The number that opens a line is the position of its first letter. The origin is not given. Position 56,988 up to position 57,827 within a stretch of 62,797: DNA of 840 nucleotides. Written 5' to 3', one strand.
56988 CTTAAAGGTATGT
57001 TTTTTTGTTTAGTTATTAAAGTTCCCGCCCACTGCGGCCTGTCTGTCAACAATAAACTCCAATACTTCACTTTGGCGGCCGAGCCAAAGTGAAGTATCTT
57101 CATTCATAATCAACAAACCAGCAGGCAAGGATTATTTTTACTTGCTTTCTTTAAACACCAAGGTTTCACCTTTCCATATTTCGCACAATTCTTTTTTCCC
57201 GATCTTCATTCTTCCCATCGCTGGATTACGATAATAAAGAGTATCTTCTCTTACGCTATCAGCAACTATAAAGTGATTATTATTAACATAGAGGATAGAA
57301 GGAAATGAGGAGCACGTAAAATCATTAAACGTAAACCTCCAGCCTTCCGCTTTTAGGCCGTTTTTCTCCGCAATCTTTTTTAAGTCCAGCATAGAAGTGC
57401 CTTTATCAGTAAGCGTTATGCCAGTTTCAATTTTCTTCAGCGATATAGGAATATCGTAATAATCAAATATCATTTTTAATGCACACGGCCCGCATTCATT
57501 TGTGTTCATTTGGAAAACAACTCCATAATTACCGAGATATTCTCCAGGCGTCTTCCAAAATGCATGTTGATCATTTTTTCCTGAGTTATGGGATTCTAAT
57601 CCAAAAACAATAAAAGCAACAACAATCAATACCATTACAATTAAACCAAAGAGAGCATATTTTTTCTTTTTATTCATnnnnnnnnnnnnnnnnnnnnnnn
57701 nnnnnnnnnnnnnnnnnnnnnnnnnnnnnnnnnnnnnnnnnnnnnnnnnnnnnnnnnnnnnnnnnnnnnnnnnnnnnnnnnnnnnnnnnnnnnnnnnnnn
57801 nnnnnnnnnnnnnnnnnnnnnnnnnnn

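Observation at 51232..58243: Eight-gene operon that looks like a periplasmically matured bacteriocin/peptide system of a non-canonical design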

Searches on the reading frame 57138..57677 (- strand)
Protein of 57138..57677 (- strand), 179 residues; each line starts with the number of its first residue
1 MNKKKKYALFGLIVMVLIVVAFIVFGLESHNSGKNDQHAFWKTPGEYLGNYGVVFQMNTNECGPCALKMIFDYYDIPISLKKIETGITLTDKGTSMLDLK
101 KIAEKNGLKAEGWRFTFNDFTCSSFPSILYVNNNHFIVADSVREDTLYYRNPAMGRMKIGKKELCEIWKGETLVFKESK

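Call 3: search_protein_families(library=pfam, proteins=[window:57138-57677:-], max_evalue=0.01)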
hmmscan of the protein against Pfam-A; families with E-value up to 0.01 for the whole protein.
window:57138-57677:- (179 aa): 1 family
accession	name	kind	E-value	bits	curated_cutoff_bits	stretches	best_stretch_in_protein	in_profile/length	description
PF03412.21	Peptidase_C39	-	6e-30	104.2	22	1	51-178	2-131/133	Peptidase C39 family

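Call 4: search_protein_families(library=ncbifam, proteins=[window:57138-57677:-], max_evalue=0.01)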
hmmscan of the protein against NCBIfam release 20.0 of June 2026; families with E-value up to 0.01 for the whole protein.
window:57138-57677:- (179 aa): 7 families
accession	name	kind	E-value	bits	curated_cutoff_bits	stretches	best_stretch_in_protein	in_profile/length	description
TIGR03796.1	NHLM_micro_ABC1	equivalog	1.7e-22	79.4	853.3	1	53-177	4-128/710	NHLP family bacteriocin export ABC transporter peptidase/permease/ATPase subunit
NF045998.1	cleave_ABC_plasm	equivalog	3.9e-11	41.9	500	1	56-177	2-130/673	Mbov_0121 family peptidase domain-containing ABC transporter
NF050078.1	pilus_FilB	exception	2.4e-09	37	475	1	89-174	108-196/277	putative pilus system C39 family peptidase FilB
NF058616.2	C39_FapD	equivalog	2.4e-09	36.8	330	1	89-170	89-173/224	fibril amyloid maturation endopeptidase FapD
TIGR01193.1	bacteriocin_ABC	subfamily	3.6e-09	35.7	523.85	1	56-178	1-131/708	peptide cleavage/export ABC transporter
TIGR03375.1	type_I_sec_LssB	subfamily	3.5e-06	25.6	693.1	1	67-176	7-119/696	type I secretion system permease/ATPase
TIGR01846.1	type_I_sec_HlyB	subfamily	0.0001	20.8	725.55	1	66-174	4-112/694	type I secretion system permease/ATPase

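Call 9: find_homologous_proteins(query=window:57138-57677:-, max_evalue=0.00001)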
Query window:57138-57677:- (179 aa): 18 proteins with E <= 0.00001 among 53 candidates.
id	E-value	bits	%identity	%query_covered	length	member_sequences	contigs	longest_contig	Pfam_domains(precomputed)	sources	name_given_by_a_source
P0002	2.2e-118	410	100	100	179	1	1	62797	PF03412.22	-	-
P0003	1.3e-103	362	89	100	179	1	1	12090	PF03412.22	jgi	jgi:ABC-type bacteriocin/lantibiotic exporter with double-glycine peptidase domain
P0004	4.9e-68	246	61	100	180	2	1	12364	PF03412.22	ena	-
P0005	8.1e-62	226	60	99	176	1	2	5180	PF03412.22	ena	-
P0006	1.3e-50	189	55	99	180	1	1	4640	PF13529.14,PF03412.22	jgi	jgi:ABC-type bacteriocin/lantibiotic exporter with double-glycine peptidase domain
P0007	2.6e-49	185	62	77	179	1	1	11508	PF03412.22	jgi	jgi:ABC-type bacteriocin/lantibiotic exporter with double-glycine peptidase domain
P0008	4.6e-49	184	52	99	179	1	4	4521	PF03412.22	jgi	jgi:ABC-type bacteriocin/lantibiotic exporter with double-glycine peptidase domain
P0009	9.8e-48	180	52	98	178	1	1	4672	PF03412.22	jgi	jgi:ABC-type bacteriocin/lantibiotic exporter with double-glycine peptidase domain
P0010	5.8e-43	165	49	91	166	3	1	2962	PF03412.22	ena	-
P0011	4.1e-42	162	50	95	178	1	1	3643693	PF03412.22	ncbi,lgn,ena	-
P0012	6.0e-42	161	49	92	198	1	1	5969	PF03412.22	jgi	jgi:predicted double-glycine peptidase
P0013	1.4e-41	160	52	77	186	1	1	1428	PF03412.22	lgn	-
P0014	3.2e-40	156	55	74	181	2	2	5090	PF03412.22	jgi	jgi:ABC-type bacteriocin/lantibiotic exporter with double-glycine peptidase domain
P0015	6.8e-39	151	45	99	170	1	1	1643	PF13529.14,PF03412.22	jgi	jgi:ABC-type bacteriocin/lantibiotic exporter with double-glycine peptidase domain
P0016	5.4e-38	148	57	70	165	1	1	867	PF03412.22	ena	-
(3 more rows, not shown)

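Call 10: find_encoding_contigs(protein=P0003, flank=10000, max_places=2)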
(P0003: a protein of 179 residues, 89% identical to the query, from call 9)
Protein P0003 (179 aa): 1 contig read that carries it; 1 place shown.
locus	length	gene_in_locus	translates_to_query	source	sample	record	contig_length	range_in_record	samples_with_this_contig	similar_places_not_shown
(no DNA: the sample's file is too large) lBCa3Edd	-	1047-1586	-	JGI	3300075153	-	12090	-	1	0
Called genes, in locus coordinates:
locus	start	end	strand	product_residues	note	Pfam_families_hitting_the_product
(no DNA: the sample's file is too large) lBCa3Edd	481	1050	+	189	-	PF00578:AhpC-TSA, PF08534:Redoxin, PF13905:Thioredoxin_8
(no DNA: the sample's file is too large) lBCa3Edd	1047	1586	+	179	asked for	PF03412:Peptidase_C39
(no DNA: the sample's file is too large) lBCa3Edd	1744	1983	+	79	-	-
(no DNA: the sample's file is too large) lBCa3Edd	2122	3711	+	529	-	-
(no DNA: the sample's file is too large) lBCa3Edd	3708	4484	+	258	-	PF00005:ABC_tran, PF13304:AAA_21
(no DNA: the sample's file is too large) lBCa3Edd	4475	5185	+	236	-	PF04893:Yip1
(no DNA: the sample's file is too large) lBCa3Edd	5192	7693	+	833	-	PF04932:Wzy_C, PF13431:TPR_17 (faint), PF13181:TPR_8 (faint), PF00515:TPR_1 (faint), PF07719:TPR_2 (faint), PF13428:TPR_14 (faint)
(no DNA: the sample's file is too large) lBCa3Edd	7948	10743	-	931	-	PF10503:Esterase_PHB (weak), PF00326:Peptidase_S9 (weak)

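Call 11: find_encoding_contigs(protein=P0004, flank=10000, max_places=2)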
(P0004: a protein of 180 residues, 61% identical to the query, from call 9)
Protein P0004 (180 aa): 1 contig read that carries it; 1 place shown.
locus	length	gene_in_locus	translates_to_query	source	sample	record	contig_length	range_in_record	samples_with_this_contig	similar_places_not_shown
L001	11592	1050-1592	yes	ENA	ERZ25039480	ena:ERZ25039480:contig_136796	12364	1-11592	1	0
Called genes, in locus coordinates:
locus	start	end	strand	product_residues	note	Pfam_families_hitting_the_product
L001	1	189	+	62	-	?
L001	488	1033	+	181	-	PF00578:AhpC-TSA, PF08534:Redoxin, PF00085:Thioredoxin (faint)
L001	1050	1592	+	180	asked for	PF03412:Peptidase_C39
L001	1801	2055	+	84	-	-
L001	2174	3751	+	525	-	-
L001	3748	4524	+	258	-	PF00005:ABC_tran, PF13304:AAA_21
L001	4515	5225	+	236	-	PF04893:Yip1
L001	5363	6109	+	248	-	-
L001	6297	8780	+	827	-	PF04932:Wzy_C, PF13431:TPR_17 (faint), PF13181:TPR_8 (faint), PF00515:TPR_1 (faint), PF07719:TPR_2 (faint), PF13414:TPR_11 (faint), PF13428:TPR_14 (faint), PF13432:TPR_16 (faint), +4 more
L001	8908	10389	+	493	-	-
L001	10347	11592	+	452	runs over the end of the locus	PF10503:Esterase_PHB (weak)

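Call 12: find_encoding_contigs(protein=P0011, flank=10000, max_places=2)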
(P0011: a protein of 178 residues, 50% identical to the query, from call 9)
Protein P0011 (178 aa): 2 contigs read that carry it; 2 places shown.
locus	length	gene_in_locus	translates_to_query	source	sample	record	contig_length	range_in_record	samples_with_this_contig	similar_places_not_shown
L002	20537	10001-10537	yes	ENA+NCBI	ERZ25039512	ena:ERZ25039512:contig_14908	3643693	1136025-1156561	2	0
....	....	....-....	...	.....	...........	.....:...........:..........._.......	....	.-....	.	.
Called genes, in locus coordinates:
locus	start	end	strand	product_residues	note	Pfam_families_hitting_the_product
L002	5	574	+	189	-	PF04229:GrpB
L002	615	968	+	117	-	-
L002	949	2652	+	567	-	PF01433:Peptidase_M1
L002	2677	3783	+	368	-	-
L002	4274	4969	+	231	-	PF00106:adh_short, PF08659:KR, PF13561:adh_short_C2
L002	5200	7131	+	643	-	PF17900:Peptidase_M1_N, PF01433:Peptidase_M1, PF18962:Por_Secre_tail (weak)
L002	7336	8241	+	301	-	PF09954:DUF2188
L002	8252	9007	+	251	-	PF03544:TonB_C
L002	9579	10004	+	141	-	PF00578:AhpC-TSA, PF13905:Thioredoxin_8 (weak)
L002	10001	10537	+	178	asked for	PF03412:Peptidase_C39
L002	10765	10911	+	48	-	-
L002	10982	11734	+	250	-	-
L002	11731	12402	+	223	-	-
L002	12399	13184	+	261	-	PF00005:ABC_tran, PF13304:AAA_21 (weak)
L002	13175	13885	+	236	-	PF04893:Yip1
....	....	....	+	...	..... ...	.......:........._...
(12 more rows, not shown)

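Call 21: find_related_loci(query=A1, collection=genome_contigs, flank=10000)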
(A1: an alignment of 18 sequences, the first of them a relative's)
Query A1 (179 aa) in genome_contigs; peptide patterns used: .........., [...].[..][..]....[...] (x = any residue, [..] = any of these).
93 stretches matched a pattern; 40 encode a relative of the query (tblastn E <= 1e-3); 40 distinct loci.
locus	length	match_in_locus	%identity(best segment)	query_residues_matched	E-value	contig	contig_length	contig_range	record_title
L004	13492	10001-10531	51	1-177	2e-55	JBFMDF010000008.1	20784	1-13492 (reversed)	MAG: Bacteroidota bacterium isolate MAG212 MAG212_8, whole genome shotgun sequence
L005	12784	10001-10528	52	1-175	9e-55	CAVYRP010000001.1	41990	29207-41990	MAG: uncultured Bacteroidetes bacterium isolate MFD05942.bin.2.234 genome assembly, contig: contig_106776, whole genome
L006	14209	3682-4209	52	1-175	4e-54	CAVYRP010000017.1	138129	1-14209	MAG: uncultured Bacteroidetes bacterium isolate MFD05942.bin.2.234 genome assembly, contig: contig_98666, whole genome s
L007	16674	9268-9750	45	9-175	3e-51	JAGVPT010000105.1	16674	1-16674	MAG: Bacteroidetes bacterium isolate DeMMO3_9 c_000000087758, whole genome shotgun sequence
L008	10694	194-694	49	11-176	7e-50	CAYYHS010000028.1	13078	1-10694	MAG TPA_asm: uncultured Chitinophagaceae bacterium isolate binchicken_co54_148 genome assembly, contig: NODE_8565_length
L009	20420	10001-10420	52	41-179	1e-48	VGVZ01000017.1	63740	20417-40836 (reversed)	MAG: Ignavibacteria bacterium isolate K_DeepCast_100m_m2_316 K_DeepCast_100m_m2_316_Ga0194127_10000477, whole genome sho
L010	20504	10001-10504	50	1-170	4e-48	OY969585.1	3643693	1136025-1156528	MAG: Ignavibacteriota bacterium isolate MFD03726.bin.c.11 genome assembly, chromosome: 1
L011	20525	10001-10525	45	3-176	5e-48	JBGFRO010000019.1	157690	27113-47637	MAG: Bacteroidota bacterium isolate BA1A45.2019.Bin.33 NODE_122_length_157690_cov_13.051305, whole genome shotgun sequen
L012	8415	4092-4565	45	5-176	2e-47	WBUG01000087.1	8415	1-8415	MAG: Bacteroidetes bacterium isolate SB10 contig_3133, whole genome shotgun sequence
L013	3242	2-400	52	45-177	4e-47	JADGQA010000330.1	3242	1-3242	MAG: Bacteroidota bacterium isolate Chersky.3_21 contig-100_29483, whole genome shotgun sequence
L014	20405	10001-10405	51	41-175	4e-47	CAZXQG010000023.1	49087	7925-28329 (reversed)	MAG TPA_asm: uncultured Chitinophagaceae bacterium isolate binchicken_co54_503 genome assembly, contig: NODE_1177_length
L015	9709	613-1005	52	45-175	4e-46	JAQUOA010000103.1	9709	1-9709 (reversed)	MAG: Bacteroidota bacterium isolate STD1_190 NODE_20613_length_9709_cov_9.534231_Sandtown_D1, whole genome shotgun seque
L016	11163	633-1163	46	1-176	6e-45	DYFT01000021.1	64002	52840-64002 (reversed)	MAG TPA_asm: Ignavibacterium album isolate BE2011_53_18 Afr_mines_BE2011_181_length_64002_cov_7_849751, whole genome sho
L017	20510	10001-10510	43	2-175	2e-44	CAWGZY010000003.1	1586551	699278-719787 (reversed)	MAG: uncultured Bacteroidetes bacterium isolate MFD01689.bin.1.50 genome assembly, contig: contig_30680, whole genome sh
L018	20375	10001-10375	52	52-176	2e-44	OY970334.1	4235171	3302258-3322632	MAG: uncultured Bacteroidetes bacterium isolate MFD05512.bin.c.1 genome assembly, chromosome: 1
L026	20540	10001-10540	38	2-179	4e-39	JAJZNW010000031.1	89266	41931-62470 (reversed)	MAG: Bacteroidetes bacterium isolate MAS4.bin38 NODE_126_length_89266_cov_4.933901, whole genome shotgun sequence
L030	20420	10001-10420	45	41-179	9e-38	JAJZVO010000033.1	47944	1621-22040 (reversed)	MAG: Bacteroidetes bacterium isolate SKS5.bin54 NODE_1220_length_47944_cov_2.559132, whole genome shotgun sequence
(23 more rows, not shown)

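Call 53: search_protein_families(library=pfam, proteins=[L007:10261-10779:+, L007:11538-11999:+, L008:1279-1812:+, L008:2622-3071:+, L026:13949-14428:+, L026:11069-11785:+, L026:11790-12452:+, L030:11109-12644:+, L016:3162-5573:+, L001:2174-3751:+], max_evalue=0.05)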
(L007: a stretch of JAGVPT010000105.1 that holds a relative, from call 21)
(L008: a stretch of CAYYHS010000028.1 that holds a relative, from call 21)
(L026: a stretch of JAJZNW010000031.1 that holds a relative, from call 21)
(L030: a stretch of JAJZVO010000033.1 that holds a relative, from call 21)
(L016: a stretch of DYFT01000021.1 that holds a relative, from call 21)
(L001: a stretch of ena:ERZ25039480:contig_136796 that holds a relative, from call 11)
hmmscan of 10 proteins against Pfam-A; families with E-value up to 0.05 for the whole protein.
L007:10261-10779:+ (172 aa): 1 family
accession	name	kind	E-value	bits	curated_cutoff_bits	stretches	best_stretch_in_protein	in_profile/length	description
PF08411.15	Exonuc_X-T_C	-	0.041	13.4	27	1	41-140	134-231/269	Exonuclease C-terminal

L007:11538-11999:+ (153 aa): 3 families
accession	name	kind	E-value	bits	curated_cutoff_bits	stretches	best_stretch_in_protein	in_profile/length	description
PF07291.16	MauE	-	4.9e-24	85.5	27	1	12-137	5-127/128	Methylamine utilisation protein MauE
PF07681.17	DoxX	-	2.4e-09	38.1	23.6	1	13-91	3-80/85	DoxX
PF04173.18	DoxD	-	0.0034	17.8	22.7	1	52-87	63-99/167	TQO small subunit DoxD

L008:1279-1812:+ (177 aa): 0 families

L008:2622-3071:+ (149 aa): 3 families
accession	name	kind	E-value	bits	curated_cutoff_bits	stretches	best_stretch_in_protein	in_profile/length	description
PF07291.16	MauE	-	8.2e-20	71.9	27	1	6-129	5-125/128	Methylamine utilisation protein MauE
PF07681.17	DoxX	-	0.00011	23.2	23.6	1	8-83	4-78/85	DoxX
PF04224.18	DUF417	-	0.0088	16.1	27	1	54-132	90-169/175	Protein of unknown function, DUF417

L026:13949-14428:+ (159 aa): 3 families
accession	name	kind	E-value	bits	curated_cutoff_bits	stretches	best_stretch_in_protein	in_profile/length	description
PF07291.16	MauE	-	2.2e-20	73.7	27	1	9-131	2-121/128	Methylamine utilisation protein MauE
PF07681.17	DoxX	-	5.4e-07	30.6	23.6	1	13-92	3-81/85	DoxX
PF04173.18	DoxD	-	0.002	18.5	22.7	1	47-94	59-106/167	TQO small subunit DoxD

L026:11069-11785:+ (238 aa): 0 families

L026:11790-12452:+ (220 aa): 0 families

L030:11109-12644:+ (511 aa): 0 families

L016:3162-5573:+ (803 aa): 3 families
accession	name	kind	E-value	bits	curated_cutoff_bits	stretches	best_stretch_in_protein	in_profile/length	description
PF18939.6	DUF5686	-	6.4e-52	177.3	39.2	1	133-583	1-482/669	Family of unknown function (DUF5686)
PF13715.12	CarbopepD_reg_2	-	3.1e-19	69.2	32.2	1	37-122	1-88/88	CarboxypepD_reg-like domain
PF13620.12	CarboxypepD_reg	-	1.4e-14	54.7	32.3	1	37-108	2-79/82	Carboxypeptidase regulatory-like domain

L001:2174-3751:+ (525 aa): 0 families

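Call 76: search_solved_structures(query=window:57138-57677:-, max_evalue=0.001, show_alignments=1)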
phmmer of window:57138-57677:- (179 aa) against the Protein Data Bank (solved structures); distinct sequences matched with E-value up to 0.001: 12.
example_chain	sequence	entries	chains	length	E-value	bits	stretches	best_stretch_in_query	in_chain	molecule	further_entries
6mpz_A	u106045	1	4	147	1.1e-15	60.9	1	52-177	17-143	Double Glycine Motif Protease domain from AMS/PCAT Transporter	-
8vp3_A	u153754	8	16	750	1.1e-08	38.2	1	47-174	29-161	ABC-type bacteriocin transporter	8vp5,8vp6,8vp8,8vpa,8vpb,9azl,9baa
7n87_A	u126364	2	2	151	1.7e-08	37.5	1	51-174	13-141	ABC-type bacteriocin transporter | Peptidase C39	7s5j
4ry2_A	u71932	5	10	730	2.4e-08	37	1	51-174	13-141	ABC-type bacteriocin transporter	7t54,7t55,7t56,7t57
4s0f_A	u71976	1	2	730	2.4e-08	37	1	51-174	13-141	ABC-type bacteriocin transporter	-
6v9z_A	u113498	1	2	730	4.3e-07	33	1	51-174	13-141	ABC-type bacteriocin transporter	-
8vp9_A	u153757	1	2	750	1.2e-05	28.2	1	47-174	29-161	ABC-type bacteriocin transporter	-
8hf4_A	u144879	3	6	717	6.1e-05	25.9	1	56-175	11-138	Transport/processing ATP-binding protein ComA | Competence factor transporting ATP-binding protein/permease ComA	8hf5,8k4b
8hf6_A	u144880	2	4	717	6.1e-05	25.9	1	56-175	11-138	Competence factor transporting ATP-binding protein/permease ComA | Transport/processing ATP-binding protein ComA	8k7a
8hf7_A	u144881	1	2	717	6.1e-05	25.9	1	56-175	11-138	Competence factor transporting ATP-binding protein/permease ComA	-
3k8u_A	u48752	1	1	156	0.00021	24.2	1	50-170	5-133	Putative ABC transporter, ATP-binding protein ComA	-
5xe8_A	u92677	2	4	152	0.00047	23.1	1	51-170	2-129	Putative ABC transporter, ATP-binding protein ComA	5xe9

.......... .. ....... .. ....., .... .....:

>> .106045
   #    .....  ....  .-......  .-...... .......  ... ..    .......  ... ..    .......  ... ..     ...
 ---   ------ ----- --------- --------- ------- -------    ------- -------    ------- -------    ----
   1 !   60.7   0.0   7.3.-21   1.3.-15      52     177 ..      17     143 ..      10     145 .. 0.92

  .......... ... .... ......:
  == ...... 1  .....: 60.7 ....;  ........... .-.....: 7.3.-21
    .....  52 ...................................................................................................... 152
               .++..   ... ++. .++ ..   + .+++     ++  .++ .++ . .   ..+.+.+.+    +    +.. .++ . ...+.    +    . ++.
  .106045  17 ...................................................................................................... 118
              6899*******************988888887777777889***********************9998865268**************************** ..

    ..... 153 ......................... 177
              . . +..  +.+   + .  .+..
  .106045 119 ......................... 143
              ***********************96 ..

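Call 81: find_encoding_contigs(protein=window:57138-57677:-, flank=1000, max_places=2)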
Protein window:57138-57677:- (179 aa): 2 contigs read that carry it; 1 place shown.
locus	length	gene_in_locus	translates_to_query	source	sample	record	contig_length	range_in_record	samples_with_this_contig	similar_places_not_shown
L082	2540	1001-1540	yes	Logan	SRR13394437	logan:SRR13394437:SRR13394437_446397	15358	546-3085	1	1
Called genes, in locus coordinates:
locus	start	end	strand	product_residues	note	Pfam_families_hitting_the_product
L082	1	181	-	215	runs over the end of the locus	PF00753:Lactamase_B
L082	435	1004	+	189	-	PF00578:AhpC-TSA, PF13905:Thioredoxin_8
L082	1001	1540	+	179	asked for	PF03412:Peptidase_C39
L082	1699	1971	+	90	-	-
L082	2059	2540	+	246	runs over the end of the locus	-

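Call 86: search_protein_representatives(alignment_id=A1)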
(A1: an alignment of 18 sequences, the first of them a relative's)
Query: 18 sequences, 176 profile positions. Proteins with E-value up to 0.001 (for the whole library): 12500; up to 1e-10: 3731; up to 1e-30: 120. The best 150 are listed.
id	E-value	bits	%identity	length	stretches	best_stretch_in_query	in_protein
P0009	4.9e-74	263.6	-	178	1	1-173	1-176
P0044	5.4e-61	221.2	-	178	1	1-174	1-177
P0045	1.3e-59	216.7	-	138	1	39-175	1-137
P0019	7.2e-59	214.2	-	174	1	11-175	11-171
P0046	2.1e-56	206.2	-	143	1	40-175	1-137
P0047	4.6e-56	205.1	-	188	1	10-175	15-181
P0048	9.9e-56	204.0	-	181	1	5-173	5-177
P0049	8.7e-54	197.7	-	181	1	8-174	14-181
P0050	4.6e-53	195.3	-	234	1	3-152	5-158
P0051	5.0e-53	195.2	-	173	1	13-174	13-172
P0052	1.1e-52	194.1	-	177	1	13-173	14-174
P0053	4.8e-52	192.0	-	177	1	4-174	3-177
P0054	5.8e-52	191.7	-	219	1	5-175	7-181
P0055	2.4e-51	189.8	-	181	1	4-175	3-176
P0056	3.8e-51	189.1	-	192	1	6-173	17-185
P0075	2.6e-45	170.1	-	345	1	42-173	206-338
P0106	2.8e-39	150.4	-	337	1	32-174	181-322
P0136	5.8e-34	133.1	-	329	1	21-173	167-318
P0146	3.0e-32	127.5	-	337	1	38-174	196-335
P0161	6.6e-31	123.2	-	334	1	23-175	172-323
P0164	2.0e-30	121.6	-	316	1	63-174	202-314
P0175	1.1e-29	119.2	-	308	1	24-173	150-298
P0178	2.0e-29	118.4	-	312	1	43-174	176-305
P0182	2.6e-29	118.0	-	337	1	26-175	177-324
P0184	3.8e-29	117.4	-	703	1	9-174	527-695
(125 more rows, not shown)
